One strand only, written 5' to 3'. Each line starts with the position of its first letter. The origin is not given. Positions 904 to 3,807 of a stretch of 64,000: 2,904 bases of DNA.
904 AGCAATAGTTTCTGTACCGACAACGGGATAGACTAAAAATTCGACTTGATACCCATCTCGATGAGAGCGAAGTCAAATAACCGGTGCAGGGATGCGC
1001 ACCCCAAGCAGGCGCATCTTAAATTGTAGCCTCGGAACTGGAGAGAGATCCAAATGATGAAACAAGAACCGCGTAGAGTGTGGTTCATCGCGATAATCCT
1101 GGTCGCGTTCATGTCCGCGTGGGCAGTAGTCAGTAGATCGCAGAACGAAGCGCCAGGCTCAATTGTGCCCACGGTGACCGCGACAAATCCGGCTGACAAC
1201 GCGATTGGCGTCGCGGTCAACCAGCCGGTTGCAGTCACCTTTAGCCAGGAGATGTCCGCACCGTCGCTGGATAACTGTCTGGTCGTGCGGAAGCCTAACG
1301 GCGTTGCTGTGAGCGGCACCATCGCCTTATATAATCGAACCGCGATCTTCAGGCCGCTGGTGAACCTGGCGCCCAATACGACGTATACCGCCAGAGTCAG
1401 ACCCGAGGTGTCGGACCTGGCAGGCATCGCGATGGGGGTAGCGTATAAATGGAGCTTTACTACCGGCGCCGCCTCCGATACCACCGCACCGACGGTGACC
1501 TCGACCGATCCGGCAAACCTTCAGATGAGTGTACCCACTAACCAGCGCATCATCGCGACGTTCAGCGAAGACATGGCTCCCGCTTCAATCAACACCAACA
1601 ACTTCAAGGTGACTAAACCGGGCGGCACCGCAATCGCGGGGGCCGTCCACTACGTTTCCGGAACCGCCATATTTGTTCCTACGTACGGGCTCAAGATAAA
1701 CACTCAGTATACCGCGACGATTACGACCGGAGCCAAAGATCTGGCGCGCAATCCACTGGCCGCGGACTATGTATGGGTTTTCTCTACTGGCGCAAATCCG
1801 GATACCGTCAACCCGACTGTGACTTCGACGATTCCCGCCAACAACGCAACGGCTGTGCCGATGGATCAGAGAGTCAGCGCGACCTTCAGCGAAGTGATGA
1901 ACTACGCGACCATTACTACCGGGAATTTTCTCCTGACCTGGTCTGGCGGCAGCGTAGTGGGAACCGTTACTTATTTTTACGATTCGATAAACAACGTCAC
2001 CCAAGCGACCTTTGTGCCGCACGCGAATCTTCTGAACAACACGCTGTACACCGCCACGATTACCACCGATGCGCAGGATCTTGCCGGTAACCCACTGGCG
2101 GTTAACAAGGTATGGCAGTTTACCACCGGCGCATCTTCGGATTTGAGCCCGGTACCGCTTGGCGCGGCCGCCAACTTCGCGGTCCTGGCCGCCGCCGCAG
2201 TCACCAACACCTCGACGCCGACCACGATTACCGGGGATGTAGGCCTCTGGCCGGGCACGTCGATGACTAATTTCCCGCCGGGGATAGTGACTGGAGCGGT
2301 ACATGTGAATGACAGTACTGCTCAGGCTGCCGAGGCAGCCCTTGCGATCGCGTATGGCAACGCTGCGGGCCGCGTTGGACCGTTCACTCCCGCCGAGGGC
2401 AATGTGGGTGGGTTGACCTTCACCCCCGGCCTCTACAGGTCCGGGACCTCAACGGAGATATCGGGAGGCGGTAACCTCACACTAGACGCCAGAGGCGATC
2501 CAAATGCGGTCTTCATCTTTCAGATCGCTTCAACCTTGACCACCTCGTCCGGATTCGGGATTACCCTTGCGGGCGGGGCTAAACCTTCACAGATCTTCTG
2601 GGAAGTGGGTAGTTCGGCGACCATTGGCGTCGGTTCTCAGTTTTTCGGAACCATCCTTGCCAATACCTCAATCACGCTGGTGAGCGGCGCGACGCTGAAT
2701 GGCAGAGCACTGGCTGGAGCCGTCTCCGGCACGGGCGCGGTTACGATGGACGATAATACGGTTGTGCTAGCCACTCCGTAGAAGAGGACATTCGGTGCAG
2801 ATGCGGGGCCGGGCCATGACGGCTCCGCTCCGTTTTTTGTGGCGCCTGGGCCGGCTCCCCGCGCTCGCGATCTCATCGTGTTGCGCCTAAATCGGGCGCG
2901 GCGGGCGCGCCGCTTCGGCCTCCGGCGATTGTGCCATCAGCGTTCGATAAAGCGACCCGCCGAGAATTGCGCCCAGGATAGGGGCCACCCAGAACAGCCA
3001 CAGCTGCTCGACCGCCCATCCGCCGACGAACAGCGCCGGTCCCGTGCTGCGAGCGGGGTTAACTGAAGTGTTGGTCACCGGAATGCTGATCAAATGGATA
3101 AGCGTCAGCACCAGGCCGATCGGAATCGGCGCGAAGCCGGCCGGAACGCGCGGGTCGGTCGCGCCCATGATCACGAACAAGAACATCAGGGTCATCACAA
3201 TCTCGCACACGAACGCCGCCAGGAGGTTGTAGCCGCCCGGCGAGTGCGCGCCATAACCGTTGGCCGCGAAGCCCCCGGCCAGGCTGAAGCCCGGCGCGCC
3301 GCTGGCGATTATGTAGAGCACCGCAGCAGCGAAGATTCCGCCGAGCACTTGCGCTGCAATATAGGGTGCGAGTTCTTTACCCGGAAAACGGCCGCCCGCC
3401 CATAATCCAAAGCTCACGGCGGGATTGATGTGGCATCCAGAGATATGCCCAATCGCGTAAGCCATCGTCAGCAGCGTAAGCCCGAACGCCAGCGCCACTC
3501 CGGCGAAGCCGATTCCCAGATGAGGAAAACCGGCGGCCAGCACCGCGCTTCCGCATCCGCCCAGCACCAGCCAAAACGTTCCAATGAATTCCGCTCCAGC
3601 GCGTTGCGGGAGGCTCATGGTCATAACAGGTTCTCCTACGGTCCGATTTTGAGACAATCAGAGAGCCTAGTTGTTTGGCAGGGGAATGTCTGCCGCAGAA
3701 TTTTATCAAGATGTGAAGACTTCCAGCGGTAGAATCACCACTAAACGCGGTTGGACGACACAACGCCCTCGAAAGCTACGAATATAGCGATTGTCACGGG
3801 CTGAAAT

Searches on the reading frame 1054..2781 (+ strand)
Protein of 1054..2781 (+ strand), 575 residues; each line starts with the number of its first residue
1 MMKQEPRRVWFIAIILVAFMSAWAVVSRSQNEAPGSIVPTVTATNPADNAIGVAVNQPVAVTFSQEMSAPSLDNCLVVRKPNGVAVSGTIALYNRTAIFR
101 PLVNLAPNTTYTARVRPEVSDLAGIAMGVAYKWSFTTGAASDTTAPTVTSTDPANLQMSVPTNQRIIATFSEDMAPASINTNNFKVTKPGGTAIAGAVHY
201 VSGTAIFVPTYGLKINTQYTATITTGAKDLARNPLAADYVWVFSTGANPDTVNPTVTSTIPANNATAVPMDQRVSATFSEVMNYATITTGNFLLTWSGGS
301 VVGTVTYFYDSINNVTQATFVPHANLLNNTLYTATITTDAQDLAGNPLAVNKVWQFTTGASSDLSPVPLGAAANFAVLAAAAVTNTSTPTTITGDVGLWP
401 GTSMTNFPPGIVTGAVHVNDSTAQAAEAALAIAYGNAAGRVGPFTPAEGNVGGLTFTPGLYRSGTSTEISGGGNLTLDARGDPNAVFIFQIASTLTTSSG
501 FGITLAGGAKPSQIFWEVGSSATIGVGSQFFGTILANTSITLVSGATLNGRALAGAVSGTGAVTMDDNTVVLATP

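Call 48: search_protein_families(library=pfam, proteins=[window:1054-2781:+], max_evalue=0.001)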
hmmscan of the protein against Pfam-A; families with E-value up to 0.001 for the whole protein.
window:1054-2781:+ (575 aa): 3 families
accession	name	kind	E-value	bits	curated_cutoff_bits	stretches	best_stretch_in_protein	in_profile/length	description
PF13205.12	Big_5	-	3.5e-69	230.6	23.6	3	142-245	1-105/105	Bacterial Ig-like domain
PF11999.13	Ice_binding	-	2.5e-53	181.3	28.7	1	377-570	1-207/208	Ice-binding-like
PF04234.18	CopC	-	4.9e-06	27.9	23.3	0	147-197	3-45/92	CopC domain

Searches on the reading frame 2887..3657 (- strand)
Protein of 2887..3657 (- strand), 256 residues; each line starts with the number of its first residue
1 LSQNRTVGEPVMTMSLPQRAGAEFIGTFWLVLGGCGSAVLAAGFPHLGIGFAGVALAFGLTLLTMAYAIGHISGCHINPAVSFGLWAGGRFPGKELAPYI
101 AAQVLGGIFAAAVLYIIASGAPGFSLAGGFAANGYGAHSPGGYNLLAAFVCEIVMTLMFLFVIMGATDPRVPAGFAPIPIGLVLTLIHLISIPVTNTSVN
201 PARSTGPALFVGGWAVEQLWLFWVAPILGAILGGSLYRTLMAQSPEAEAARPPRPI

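Call 3: search_protein_families(library=pfam, proteins=[window:2887-3657:-], max_evalue=0.1)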
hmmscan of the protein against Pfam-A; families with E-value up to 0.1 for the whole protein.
window:2887-3657:- (256 aa): 1 family
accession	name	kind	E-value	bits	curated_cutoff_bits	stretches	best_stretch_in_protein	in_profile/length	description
PF00230.25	MIP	-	1.8e-51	175.5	25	1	17-237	8-222/222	Major intrinsic protein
